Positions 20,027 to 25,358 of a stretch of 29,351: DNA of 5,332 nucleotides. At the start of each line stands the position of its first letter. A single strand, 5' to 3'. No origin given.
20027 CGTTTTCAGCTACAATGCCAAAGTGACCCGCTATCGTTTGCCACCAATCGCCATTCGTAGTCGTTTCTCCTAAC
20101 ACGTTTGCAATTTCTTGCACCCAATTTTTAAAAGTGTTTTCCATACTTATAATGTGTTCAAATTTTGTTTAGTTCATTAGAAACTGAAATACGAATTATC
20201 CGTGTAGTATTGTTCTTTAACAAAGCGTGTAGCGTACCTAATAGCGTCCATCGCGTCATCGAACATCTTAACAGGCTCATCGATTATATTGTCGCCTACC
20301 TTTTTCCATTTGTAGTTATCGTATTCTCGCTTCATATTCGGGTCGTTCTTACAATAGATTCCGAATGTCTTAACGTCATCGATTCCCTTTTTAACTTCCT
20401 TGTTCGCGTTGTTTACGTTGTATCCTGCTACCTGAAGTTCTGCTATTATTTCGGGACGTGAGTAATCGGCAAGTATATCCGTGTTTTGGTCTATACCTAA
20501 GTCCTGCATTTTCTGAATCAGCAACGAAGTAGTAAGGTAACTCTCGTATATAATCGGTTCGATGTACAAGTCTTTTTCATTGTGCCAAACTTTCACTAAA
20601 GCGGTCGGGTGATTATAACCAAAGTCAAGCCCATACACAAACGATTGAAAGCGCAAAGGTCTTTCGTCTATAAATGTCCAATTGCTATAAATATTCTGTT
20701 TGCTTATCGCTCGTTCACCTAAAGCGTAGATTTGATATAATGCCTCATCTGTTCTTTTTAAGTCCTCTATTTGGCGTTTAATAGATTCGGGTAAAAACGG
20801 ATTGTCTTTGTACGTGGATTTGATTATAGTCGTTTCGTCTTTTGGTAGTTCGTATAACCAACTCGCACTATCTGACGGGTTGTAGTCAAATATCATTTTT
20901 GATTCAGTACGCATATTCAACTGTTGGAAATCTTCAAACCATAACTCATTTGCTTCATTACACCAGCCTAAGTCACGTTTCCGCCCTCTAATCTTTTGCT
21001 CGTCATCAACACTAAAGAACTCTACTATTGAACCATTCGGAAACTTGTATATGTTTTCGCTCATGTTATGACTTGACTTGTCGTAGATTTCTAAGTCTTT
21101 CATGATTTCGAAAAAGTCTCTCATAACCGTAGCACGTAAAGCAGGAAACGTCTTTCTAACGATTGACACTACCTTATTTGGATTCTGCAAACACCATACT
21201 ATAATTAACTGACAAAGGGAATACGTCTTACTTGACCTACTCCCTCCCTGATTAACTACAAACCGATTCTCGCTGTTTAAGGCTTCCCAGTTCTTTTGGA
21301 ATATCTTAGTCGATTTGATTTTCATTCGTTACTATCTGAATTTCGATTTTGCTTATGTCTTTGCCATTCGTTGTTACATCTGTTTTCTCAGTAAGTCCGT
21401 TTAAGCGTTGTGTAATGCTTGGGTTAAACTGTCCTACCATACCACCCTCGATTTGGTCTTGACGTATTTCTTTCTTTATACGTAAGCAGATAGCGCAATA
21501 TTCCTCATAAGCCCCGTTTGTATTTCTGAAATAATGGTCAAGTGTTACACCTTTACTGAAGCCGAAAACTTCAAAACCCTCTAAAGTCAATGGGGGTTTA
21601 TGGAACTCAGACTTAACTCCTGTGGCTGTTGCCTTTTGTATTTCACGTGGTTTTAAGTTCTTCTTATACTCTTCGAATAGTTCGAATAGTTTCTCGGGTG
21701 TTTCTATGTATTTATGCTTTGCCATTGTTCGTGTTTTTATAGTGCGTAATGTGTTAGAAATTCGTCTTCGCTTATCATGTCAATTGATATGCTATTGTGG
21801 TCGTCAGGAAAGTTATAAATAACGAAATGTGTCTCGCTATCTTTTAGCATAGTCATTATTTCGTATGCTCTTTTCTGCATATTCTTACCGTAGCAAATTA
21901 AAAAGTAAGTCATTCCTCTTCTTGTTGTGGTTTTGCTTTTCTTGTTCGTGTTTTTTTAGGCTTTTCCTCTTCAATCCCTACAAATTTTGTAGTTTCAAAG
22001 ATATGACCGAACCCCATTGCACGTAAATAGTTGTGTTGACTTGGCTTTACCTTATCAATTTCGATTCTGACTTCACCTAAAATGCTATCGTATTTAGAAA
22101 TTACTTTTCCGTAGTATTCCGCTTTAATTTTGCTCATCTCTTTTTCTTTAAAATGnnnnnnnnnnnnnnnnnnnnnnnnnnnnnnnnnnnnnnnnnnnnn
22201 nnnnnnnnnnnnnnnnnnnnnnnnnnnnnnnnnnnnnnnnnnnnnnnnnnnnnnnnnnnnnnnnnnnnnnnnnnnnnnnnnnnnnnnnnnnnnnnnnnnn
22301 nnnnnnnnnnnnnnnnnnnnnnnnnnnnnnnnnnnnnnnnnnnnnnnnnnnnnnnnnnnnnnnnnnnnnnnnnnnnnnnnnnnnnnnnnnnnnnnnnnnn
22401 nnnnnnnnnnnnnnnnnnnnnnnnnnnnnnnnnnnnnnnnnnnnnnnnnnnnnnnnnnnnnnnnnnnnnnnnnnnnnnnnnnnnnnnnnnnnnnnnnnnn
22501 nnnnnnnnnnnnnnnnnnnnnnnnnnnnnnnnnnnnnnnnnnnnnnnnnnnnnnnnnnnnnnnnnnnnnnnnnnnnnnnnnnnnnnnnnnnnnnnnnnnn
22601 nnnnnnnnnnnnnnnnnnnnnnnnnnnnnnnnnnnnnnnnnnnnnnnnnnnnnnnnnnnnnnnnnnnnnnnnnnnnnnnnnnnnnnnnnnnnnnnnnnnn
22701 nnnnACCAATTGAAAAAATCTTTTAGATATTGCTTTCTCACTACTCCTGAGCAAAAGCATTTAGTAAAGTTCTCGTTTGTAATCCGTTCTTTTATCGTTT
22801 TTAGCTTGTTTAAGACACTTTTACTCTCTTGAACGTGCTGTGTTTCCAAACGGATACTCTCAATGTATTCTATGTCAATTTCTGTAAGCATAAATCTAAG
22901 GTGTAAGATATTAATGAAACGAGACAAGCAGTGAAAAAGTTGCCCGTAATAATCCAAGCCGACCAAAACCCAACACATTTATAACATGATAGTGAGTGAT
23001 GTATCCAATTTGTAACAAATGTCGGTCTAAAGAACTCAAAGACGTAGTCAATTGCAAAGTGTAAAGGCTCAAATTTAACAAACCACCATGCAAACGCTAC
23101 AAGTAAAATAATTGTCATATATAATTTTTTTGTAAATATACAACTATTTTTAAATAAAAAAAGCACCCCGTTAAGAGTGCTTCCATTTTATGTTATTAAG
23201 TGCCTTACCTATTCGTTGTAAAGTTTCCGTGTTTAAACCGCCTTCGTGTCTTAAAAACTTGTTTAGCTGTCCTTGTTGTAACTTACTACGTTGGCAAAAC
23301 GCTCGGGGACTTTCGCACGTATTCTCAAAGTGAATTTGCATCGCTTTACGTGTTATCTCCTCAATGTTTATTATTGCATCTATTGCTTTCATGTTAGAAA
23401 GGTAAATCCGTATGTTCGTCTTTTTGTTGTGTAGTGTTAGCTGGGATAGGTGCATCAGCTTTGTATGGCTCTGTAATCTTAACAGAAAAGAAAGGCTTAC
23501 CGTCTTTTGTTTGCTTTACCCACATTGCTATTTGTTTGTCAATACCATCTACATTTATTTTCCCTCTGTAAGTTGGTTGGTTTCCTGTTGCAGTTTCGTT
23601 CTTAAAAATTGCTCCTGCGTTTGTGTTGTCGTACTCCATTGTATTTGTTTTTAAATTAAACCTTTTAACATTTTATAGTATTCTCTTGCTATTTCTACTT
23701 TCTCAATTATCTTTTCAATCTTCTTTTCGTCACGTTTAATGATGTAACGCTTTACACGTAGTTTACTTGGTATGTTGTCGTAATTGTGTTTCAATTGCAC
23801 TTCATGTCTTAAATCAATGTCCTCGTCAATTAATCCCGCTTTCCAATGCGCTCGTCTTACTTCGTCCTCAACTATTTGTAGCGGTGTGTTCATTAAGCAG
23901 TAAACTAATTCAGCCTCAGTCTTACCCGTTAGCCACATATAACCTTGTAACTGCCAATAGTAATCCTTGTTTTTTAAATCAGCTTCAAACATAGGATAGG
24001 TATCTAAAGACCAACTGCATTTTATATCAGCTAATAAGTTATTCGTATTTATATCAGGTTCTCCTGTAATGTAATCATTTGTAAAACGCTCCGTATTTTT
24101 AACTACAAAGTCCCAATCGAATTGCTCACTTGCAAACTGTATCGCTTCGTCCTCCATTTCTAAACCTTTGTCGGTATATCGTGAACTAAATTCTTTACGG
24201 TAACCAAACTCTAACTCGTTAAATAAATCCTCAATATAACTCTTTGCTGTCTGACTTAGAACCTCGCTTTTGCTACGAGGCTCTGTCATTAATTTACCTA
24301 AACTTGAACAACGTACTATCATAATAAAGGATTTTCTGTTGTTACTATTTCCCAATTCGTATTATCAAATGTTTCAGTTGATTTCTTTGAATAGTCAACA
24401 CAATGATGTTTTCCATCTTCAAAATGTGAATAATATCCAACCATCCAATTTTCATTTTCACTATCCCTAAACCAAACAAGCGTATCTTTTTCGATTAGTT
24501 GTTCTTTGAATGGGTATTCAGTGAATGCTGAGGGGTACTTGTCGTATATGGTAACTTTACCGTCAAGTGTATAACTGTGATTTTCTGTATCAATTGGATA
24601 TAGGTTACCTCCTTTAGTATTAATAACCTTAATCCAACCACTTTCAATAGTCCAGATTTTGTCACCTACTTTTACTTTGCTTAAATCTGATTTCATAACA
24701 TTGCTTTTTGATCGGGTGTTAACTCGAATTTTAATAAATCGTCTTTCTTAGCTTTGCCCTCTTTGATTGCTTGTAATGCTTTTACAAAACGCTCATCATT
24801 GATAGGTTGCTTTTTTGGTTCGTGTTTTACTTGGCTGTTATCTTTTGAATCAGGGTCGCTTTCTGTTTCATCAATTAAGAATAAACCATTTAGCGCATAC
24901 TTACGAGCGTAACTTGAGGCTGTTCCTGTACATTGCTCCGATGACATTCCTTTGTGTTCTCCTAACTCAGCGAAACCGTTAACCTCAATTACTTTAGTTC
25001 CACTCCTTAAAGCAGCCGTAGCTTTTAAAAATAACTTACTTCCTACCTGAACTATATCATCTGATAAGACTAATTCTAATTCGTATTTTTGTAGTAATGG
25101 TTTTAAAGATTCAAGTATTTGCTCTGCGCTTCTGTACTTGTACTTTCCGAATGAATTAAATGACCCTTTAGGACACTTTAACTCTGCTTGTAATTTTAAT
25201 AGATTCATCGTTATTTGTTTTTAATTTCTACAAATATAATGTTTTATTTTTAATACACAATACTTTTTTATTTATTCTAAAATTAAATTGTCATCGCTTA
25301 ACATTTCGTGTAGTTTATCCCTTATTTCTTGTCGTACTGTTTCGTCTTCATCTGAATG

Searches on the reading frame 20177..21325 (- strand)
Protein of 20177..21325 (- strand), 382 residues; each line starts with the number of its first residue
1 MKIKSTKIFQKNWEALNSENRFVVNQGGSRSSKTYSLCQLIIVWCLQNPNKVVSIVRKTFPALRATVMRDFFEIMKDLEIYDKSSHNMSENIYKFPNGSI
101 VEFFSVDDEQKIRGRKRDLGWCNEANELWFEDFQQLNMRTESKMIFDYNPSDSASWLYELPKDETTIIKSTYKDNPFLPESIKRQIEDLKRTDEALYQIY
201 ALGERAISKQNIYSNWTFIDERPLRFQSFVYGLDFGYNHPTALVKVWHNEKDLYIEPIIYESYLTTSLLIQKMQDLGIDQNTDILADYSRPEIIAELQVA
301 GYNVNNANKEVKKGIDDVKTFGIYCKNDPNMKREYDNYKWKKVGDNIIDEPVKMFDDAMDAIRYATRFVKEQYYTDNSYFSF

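Call 10: search_protein_families(library=phrogs, proteins=[window:20177-21325:-])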
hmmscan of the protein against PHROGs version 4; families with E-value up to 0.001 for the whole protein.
window:20177-21325:- (382 aa): 7 families
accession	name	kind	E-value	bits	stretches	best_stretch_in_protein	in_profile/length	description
phrog_2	-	head and packaging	1.6e-39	137.3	1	9-368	267-591/807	terminase large subunit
phrog_3717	-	head and packaging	2e-29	103.9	1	7-243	10-267/277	terminase large subunit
phrog_5653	-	head and packaging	4.6e-23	83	1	225-366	28-177/199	terminase large subunit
phrog_6672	-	head and packaging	1.6e-16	61.2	1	248-366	2-126/145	terminase large subunit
phrog_979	-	head and packaging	3.5e-12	46.8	1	10-160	156-313/642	terminase large subunit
phrog_22023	-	unknown function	1.2e-08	36.3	1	142-261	23-148/153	-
phrog_10250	-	head and packaging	0.00038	21.2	1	278-370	104-216/228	terminase large subunit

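Call 11: search_protein_families(library=pfam, proteins=[window:20177-21325:-], max_evalue=0.01)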
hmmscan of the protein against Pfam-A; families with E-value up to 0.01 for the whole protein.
window:20177-21325:- (382 aa): 4 families
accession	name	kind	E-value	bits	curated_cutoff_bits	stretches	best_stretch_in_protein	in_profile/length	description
PF04466.19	Terminase_3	-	1.9e-29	103.1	23.2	1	20-204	2-201/201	Phage terminase large subunit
PF03237.21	Terminase_6N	-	8.7e-14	52.1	22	1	28-215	5-210/215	Terminase large subunit, T4likevirus-type, N-terminal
PF17288.8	Terminase_3C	-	0.0032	18.3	26.7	1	241-365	9-152/155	Terminase RNAseH like domain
PF11547.14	E3_UbLigase_EDD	-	0.0055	17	25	0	278-307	12-41/52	E3 ubiquitin ligase EDD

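Call 12: find_related_loci(query=window:20177-21325:-, collection=viral_contigs, flank=10000)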
Query window:20177-21325:- (382 aa) in viral_contigs; peptide patterns used: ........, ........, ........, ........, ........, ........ (x = any residue, [..] = any of these).
238 stretches matched a pattern; 233 encode a relative of the query (tblastn E <= 1e-3); the best 80 are kept; 80 distinct loci.
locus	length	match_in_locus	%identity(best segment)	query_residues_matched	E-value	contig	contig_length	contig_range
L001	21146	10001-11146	100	1-382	0e+0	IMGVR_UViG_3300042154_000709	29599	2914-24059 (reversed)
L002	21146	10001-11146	100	1-382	0e+0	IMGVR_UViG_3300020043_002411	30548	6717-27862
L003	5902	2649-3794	100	1-382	0e+0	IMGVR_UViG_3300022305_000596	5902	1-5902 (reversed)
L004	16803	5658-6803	99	1-382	0e+0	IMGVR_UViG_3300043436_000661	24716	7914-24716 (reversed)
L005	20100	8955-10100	100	1-382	0e+0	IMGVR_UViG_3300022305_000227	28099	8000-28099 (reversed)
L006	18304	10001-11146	99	1-382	0e+0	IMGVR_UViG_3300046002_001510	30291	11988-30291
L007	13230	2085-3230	99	1-382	0e+0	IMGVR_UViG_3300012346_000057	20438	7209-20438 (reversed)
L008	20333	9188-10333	94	1-382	0e+0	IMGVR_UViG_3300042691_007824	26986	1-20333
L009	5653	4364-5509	93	1-382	0e+0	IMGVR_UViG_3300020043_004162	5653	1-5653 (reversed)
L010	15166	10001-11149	81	1-382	0e+0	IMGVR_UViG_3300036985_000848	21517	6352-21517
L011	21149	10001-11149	81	1-382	0e+0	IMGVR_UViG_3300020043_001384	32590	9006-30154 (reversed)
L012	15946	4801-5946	79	1-382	0e+0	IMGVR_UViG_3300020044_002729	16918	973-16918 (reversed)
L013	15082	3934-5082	80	1-382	0e+0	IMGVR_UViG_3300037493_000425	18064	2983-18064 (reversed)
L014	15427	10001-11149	80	1-382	0e+0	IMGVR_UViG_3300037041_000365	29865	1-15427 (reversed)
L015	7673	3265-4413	80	1-382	0e+0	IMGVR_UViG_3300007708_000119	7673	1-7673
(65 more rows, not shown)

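Call 45: search_dna_similar(query=window:20177-21325:-, collection=phages, mode=protein, max_rows=15)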
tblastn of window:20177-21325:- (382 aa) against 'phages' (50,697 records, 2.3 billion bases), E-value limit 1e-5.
Records with a match: 1210; places in all: 1215; records where one place covers at least 80% of the query: 861.
Best place of each record, by identity: <60% 1210.
By first word of the organism name: Streptococcus 252; Staphylococcus 184; Bacteroides 97; Enterococcus 89; Flavobacterium 81; Clostridium 61; Acinetobacter 41; Bacillus 37; Lactobacillus 33; Vibrio 28; and 63 more.
By host as written in the record: - 94; Staphylococcus aureus 56; Streptococcus thermophilus 54; Clostridium sporogenes ATCC-15579 30; Flavobacterium sp. LMO9 27; Enterococcus faecalis 27; Acinetobacter baumannii 20; Flavobacterium sp. LMO6 19; and 487 more.
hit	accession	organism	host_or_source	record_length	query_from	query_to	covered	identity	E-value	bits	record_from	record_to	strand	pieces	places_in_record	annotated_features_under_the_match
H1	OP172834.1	Parabacteroides phage PM708P3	Parabacteroides merdae DA708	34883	6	373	96%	34.1%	4e-53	195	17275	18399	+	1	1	terminase large subunit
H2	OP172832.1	Parabacteroides phage PM682P6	Parabacteroides merdae DA682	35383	6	373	96%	34.1%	4e-53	195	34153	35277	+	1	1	terminase large subunit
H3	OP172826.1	Parabacteroides phage PM116P4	Parabacteroides merdae DA116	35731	6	373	96%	34.1%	5e-53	195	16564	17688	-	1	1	terminase large subunit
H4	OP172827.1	Parabacteroides phage PM116P5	Parabacteroides merdae DA116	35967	6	373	96%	34.1%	5e-53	195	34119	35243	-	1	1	terminase large subunit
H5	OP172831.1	Parabacteroides phage PM682P4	Parabacteroides merdae DA682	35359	6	373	96%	34.1%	6e-53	194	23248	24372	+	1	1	terminase large subunit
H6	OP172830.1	Parabacteroides phage PM682P3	Parabacteroides merdae DA682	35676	6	373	96%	34.1%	6e-53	194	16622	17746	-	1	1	terminase large subunit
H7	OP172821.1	Parabacteroides phage PM21P1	Parabacteroides merdae DA21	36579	6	373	96%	34.1%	6e-53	194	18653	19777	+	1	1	terminase large subunit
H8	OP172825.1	Parabacteroides phage PM116P2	Parabacteroides merdae DA116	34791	6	373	96%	34.1%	9e-53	194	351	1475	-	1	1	terminase large subunit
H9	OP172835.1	Parabacteroides phage PM708P4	Parabacteroides merdae DA708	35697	6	373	96%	34.1%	1e-52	194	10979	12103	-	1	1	terminase large subunit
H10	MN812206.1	Flavobacterium phage vB_FspS_filifjonk9-1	Flavobacterium sp. LMO9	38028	1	374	98%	33.3%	3e-53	195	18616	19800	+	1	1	terminase large subunit | terminase small subunit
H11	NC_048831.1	Flavobacterium phage vB_FspS_filifjonk9-1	Flavobacterium sp. LMO9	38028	1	374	98%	33.3%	3e-53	195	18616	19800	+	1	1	terminase large subunit | terminase small subunit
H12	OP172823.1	Parabacteroides phage PM93P1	Parabacteroides merdae BSC93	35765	6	373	96%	33.9%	3e-52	192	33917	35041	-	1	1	terminase large subunit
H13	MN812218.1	Flavobacterium phage vB_FspS_lillamy9-7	Flavobacterium sp. LMO9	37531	1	374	98%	33.1%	9e-53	194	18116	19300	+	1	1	terminase large subunit | terminase small subunit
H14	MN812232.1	Flavobacterium phage vB_FspS_snork6-2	Flavobacterium sp. LMO6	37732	1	374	98%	33.1%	9e-53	194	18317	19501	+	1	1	terminase large subunit | terminase small subunit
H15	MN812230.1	Flavobacterium phage vB_FspS_sniff9-2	Flavobacterium sp. LMO9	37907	1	374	98%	33.1%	9e-53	194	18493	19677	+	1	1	terminase large subunit | terminase small subunit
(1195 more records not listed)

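Call 72: find_related_loci(query=A4, collection=genome_contigs, flank=10000)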
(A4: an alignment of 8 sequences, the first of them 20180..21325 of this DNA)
Query A4 (382 aa) in genome_contigs; peptide patterns used: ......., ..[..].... (x = any residue, [..] = any of these).
100 stretches matched a pattern; 7 encode a relative of the query (tblastn E <= 1e-3); 7 distinct loci.
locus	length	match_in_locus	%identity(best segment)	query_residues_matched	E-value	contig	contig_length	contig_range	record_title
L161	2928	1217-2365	75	1-382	0e+0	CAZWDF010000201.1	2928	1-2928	MAG TPA_asm: uncultured Candidatus Saccharibacteria bacterium isolate binchicken_co283_202 genome assembly, contig: NODE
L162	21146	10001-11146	72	1-382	0e+0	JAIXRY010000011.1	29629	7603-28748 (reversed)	MAG: bacterium isolate C4_MAG_00080 pond_C4_MAG_00080_000000000006, whole genome shotgun sequence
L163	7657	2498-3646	71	1-382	0e+0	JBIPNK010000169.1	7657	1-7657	MAG: Chitinophagaceae bacterium isolate ME2018-06-05_3300043470_group8_bin116 Rohwer_bin516_scaffold_10880_c1, whole gen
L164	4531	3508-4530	65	2-340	5e-164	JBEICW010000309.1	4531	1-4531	MAG: Ignavibacteria bacterium isolate Sample-101-S75-bin-157 Sample_101_S75-bin_157-k141_2946720, whole genome shotgun s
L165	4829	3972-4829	75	1-285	2e-150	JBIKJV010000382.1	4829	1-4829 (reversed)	MAG: Phycisphaerales bacterium isolate ME2014-07-04_3300034018_group5_bin62 Rohwer_bin1603_scaffold_23508_c1, whole geno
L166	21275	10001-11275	34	1-367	4e-69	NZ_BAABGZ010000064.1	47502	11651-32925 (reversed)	Hymenobacter saemangeumensis strain JCM 17923 sequence64, whole genome shotgun sequence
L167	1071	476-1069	40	1-198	3e-48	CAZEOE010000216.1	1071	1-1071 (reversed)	MAG TPA_asm: Candidatus Woesearchaeota archaeon isolate SRP329715_co1_212 genome assembly, contig: NODE_267457_length_10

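Call 88: get_annotated_region(hit=H10, flank=19000)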
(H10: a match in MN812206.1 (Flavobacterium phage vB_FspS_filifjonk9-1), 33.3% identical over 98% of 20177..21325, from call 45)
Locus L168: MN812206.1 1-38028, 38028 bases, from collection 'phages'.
description: Flavobacterium phage vB_FspS_filifjonk9-1, complete genome.
organism: Flavobacterium phage vB_FspS_filifjonk9-1 (NCBI taxid 2686245)
taxonomy: Viruses; Duplodnaviria; Heunggongvirae; Uroviricota; Caudoviricetes; Muminvirus; Muminvirus filifjonk
host: Flavobacterium sp. LMO9; source: -; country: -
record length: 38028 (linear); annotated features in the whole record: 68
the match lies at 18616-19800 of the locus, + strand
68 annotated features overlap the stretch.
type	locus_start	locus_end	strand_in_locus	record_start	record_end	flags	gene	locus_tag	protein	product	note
CDS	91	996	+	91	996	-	-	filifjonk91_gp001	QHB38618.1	exonuclease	annotation based on sequence similarity to NCBI RYG50101.1 and Pfam PF13482.5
CDS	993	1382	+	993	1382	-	-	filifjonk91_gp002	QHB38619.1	hypothetical protein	-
CDS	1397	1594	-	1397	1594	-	-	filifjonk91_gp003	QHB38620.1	hypothetical protein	-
CDS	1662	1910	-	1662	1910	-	-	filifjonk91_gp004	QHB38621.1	hypothetical protein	-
CDS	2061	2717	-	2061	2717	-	-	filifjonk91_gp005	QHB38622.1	DNA methyltransferase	annotation based on sequence similarity to NCBI YP_008241745.1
CDS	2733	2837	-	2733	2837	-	-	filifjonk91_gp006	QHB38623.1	hypothetical protein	-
CDS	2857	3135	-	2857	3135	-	-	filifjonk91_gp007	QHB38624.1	hypothetical protein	annotation based on sequence similarity to NCBI OGP65012.1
CDS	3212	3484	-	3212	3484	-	-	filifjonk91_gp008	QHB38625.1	hypothetical protein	-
CDS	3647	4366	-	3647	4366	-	-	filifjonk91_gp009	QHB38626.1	DNA methyltransferase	annotation based on sequence similarity to NCBI WP_103727088.1 and Pfam PF01555.17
CDS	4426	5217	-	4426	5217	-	-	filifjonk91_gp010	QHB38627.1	DNA methyltransferase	annotation based on sequence similarity to NCBI WP_134355636.1 and Pfam PF01555.17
CDS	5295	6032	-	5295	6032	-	-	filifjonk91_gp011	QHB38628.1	DNA methyltransferase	annotation based on sequence similarity to NCBI YP_008240985.1 and Pfam PF01555.17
CDS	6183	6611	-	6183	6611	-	-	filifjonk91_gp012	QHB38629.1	hypothetical protein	annotation based on sequence similarity to NCBI WP_037438295.1 and Pfam PF01191.18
CDS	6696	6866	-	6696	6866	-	-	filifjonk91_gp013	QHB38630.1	hypothetical protein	-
CDS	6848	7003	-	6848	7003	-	-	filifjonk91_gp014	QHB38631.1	hypothetical protein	-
CDS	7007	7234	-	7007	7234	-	-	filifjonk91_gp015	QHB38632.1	hypothetical protein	-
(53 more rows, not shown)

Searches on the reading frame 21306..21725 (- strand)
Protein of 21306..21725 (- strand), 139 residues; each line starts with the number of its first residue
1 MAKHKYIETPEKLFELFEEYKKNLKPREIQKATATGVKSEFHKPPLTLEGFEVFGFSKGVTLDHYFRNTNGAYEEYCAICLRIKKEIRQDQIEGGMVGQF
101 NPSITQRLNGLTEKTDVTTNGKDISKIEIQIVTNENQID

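Call 11: search_protein_families(library=pfam, proteins=[window:21306-21725:-], max_evalue=0.01)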
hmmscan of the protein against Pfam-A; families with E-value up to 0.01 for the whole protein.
window:21306-21725:- (139 aa): 1 family
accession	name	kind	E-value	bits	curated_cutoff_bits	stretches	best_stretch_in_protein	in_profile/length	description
PF16677.11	GP3_package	-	2.5e-06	28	29.4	1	9-117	8-105/105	DNA-packaging protein gp3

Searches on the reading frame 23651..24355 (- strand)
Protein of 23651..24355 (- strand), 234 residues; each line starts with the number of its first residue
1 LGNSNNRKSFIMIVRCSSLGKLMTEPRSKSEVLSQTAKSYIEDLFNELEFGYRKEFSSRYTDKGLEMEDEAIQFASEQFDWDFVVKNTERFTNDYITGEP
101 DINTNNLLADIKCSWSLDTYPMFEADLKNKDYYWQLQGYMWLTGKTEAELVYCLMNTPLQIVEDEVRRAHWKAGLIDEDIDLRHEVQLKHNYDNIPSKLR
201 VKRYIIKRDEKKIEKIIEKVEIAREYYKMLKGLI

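Call 23: search_protein_families(library=pfam, proteins=[window:23651-24355:-], max_evalue=0.01)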
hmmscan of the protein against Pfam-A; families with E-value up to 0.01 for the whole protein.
window:23651-24355:- (234 aa): 0 families

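Call 24: search_protein_families(library=phrogs, proteins=[window:23651-24355:-], max_evalue=0.01)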
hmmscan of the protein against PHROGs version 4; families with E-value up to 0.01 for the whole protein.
window:23651-24355:- (234 aa): 3 families
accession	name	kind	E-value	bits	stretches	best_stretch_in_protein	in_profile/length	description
phrog_5715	-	DNA, RNA and nucleotide metabolism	1.1e-64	218.9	1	13-230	3-208/213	exonuclease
phrog_149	-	DNA, RNA and nucleotide metabolism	8.9e-10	38.5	1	14-224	612-790/1242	exonuclease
phrog_434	-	DNA, RNA and nucleotide metabolism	0.0032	17.7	1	54-220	98-229/372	RecE-like recombination exonuclease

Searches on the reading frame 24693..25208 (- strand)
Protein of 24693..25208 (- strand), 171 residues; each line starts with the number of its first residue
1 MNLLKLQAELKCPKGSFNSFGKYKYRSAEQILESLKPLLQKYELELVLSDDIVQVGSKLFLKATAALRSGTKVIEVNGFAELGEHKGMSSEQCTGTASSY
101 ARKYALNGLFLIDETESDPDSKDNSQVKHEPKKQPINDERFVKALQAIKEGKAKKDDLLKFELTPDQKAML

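Call 23: search_protein_families(library=pfam, proteins=[window:24693-25208:-], max_evalue=0.01)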
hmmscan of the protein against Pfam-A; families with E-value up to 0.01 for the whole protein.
window:24693-25208:- (171 aa): 1 family
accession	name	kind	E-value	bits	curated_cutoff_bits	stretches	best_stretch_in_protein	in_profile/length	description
PF04404.17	ERF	-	4.1e-29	102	25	1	2-137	4-141/153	ERF superfamily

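Call 24: search_protein_families(library=phrogs, proteins=[window:24693-25208:-], max_evalue=0.01)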
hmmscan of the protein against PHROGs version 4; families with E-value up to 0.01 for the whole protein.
window:24693-25208:- (171 aa): 2 families
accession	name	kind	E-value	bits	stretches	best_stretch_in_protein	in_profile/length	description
phrog_155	-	DNA, RNA and nucleotide metabolism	6.8e-35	122.1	1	2-160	71-226/308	Erf-like ssDNA annealing protein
phrog_2324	-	DNA, RNA and nucleotide metabolism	8e-12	46.1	1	3-145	15-155/193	Erf-like ssDNA annealing protein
